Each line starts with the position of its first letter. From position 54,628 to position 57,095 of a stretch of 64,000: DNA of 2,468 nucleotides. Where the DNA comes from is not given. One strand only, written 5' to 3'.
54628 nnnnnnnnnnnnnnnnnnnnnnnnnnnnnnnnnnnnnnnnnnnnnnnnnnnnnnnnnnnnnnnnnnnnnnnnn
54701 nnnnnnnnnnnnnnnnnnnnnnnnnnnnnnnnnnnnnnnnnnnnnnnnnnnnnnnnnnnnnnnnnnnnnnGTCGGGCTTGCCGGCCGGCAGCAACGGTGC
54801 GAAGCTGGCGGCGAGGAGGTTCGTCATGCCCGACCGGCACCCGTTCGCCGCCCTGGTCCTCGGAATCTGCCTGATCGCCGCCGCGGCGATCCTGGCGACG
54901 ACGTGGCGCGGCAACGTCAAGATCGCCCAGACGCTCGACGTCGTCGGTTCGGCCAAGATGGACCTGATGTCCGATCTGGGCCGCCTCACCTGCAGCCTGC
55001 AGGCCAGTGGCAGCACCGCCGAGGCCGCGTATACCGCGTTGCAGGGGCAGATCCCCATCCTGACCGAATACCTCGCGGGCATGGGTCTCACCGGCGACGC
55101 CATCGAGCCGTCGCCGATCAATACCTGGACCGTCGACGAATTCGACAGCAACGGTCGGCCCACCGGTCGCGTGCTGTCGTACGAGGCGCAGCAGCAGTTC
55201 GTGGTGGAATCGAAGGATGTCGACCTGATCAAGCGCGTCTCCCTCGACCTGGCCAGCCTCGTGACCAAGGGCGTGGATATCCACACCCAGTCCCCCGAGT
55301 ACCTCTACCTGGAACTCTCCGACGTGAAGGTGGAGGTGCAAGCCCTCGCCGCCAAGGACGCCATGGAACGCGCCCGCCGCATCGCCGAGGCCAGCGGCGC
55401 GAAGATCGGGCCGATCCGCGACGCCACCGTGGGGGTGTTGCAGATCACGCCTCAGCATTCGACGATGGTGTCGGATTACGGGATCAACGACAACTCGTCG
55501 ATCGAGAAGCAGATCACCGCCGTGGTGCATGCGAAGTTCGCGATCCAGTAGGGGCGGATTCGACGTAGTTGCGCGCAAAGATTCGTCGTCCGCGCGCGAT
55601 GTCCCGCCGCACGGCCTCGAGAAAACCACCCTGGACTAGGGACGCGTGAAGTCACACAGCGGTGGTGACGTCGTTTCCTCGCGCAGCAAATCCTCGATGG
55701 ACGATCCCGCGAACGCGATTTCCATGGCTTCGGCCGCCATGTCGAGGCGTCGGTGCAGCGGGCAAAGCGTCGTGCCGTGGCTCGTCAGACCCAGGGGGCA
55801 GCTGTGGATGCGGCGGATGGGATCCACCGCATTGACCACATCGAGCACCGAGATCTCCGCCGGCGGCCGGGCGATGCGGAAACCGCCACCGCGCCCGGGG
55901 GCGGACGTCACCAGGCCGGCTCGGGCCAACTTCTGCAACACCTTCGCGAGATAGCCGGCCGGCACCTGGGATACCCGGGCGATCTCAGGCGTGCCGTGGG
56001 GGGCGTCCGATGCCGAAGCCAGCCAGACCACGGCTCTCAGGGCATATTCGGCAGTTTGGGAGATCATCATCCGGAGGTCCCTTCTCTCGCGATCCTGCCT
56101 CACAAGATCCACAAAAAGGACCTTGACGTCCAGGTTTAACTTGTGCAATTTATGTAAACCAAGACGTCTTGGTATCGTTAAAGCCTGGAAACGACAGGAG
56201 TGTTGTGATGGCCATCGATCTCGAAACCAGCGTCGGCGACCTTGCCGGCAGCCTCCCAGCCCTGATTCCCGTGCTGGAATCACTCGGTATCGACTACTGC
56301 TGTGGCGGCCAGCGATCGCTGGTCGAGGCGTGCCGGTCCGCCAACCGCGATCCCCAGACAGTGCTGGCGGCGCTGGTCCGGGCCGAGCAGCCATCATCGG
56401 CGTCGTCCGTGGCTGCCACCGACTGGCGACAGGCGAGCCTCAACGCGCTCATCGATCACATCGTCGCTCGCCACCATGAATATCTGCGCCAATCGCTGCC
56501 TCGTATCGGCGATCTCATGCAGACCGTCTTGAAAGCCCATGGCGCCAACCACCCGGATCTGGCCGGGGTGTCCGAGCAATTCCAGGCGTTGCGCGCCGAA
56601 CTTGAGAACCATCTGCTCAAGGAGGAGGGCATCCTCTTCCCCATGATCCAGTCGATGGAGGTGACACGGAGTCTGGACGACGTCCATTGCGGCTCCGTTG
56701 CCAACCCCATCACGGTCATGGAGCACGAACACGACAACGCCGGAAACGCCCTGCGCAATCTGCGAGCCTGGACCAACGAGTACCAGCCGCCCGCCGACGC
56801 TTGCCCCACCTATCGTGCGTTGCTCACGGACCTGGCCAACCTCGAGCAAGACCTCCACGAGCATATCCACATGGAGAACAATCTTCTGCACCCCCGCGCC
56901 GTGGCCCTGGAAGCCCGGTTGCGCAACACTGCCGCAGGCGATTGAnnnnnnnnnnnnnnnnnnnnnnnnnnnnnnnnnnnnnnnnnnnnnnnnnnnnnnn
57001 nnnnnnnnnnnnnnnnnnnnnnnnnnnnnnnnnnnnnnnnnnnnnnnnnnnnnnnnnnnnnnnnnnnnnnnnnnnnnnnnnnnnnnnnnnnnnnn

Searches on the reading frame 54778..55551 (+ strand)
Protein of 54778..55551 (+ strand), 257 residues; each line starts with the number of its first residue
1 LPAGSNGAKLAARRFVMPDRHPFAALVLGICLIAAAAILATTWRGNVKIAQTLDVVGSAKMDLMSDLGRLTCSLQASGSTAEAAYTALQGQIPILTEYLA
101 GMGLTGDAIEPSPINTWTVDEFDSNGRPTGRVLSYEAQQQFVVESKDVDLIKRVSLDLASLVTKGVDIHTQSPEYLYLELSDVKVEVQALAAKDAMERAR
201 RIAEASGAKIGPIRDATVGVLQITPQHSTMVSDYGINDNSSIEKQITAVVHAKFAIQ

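Call 3: search_protein_families(library=pfam, proteins=[window:54778-55551:+], max_evalue=0.01)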
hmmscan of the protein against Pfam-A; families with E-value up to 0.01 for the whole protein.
window:54778-55551:+ (257 aa): 1 family
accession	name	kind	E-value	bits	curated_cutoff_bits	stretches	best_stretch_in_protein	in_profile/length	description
PF04402.19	SIMPL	-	1.2e-21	78.4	25.2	1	54-254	2-205/205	Protein of unknown function (DUF541)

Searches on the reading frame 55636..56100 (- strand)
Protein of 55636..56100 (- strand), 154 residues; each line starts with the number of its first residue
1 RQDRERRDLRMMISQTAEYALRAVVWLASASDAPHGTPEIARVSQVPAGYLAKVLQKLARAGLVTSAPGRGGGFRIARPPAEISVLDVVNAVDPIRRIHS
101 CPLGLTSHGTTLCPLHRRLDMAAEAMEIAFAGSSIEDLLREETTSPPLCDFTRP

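Call 3: search_protein_families(library=pfam, proteins=[window:55636-56100:-], max_evalue=0.01)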
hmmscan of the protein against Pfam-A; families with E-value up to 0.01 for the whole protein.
window:55636-56100:- (154 aa): 5 families
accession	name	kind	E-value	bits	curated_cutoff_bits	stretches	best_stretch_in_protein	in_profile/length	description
PF02082.26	Rrf2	-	1.1e-28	100.5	30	1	13-140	1-131/132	Iron-dependent Transcriptional regulator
PF22798.2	DUF5817_CT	-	0.0017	18.6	29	1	45-70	26-51/54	DUF5817, C-terminal domain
PF01978.25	TrmB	-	0.0019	18.5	25.6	1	36-70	24-58/68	Sugar-specific transcriptional regulator TrmB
PF03444.21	HrcA_DNA-bdg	-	0.0041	17.2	21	1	14-75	3-64/79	Winged helix-turn-helix transcription repressor, HrcA DNA-binding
PF16221.11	HTH_47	-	0.0044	17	27.1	1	12-65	22-77/78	winged helix-turn-helix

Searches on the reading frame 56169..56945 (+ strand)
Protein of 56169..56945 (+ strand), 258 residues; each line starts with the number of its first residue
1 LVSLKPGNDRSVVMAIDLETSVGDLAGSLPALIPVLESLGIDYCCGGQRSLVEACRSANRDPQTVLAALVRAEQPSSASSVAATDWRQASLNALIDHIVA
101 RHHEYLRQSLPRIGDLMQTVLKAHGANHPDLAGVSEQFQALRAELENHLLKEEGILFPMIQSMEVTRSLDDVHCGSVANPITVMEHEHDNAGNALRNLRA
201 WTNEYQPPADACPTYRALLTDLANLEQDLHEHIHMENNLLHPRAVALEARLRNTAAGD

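Call 3: search_protein_families(library=pfam, proteins=[window:56169-56945:+], max_evalue=0.01)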
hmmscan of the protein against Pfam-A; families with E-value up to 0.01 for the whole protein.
window:56169-56945:+ (258 aa): 2 families
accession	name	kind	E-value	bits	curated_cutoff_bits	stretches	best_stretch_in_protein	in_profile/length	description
PF01814.28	Hemerythrin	-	1.8e-21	77.4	25.3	1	95-244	2-127/127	Hemerythrin HHE cation binding domain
PF04405.19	ScdA_N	-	9.2e-15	54.5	32.5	1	19-71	2-54/56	Domain of Unknown function (DUF542)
